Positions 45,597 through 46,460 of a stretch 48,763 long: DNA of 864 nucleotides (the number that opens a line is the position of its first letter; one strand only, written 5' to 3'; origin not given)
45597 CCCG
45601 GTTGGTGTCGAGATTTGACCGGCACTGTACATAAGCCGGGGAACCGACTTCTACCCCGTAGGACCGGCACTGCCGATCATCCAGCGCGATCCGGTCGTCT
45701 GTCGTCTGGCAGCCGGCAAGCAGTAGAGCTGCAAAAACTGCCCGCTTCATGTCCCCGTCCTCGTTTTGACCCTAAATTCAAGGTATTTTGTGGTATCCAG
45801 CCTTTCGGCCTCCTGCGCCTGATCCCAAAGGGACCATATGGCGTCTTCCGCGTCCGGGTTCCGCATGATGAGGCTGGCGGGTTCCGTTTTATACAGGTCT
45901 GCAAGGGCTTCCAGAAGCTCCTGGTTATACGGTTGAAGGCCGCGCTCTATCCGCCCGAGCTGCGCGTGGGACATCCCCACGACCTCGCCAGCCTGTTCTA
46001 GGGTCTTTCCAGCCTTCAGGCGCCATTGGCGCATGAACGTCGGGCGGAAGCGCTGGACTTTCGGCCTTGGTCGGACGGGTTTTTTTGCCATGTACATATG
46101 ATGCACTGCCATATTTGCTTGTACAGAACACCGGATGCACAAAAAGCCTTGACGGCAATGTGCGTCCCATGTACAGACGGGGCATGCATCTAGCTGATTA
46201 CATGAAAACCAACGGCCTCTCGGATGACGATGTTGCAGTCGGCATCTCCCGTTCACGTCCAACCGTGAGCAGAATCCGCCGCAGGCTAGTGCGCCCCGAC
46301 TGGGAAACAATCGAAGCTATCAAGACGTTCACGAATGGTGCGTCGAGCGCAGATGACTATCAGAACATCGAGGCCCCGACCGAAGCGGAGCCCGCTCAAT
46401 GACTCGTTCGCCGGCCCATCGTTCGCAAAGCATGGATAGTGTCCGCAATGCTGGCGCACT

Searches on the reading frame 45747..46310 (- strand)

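Call 30: search_protein_families(library=pfam, proteins=[window:45747-46310:-], max_evalue=0.01)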
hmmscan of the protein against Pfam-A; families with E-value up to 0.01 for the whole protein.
window:45747-46310:- (187 aa): 2 families
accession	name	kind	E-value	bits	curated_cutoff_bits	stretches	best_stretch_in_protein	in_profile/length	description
PF13560.12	HTH_31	-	6.3e-12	46.1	27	1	92-145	5-59/64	Helix-turn-helix domain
PF01381.28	HTH_3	-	5.1e-09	36.5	23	1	93-145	1-53/55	Helix-turn-helix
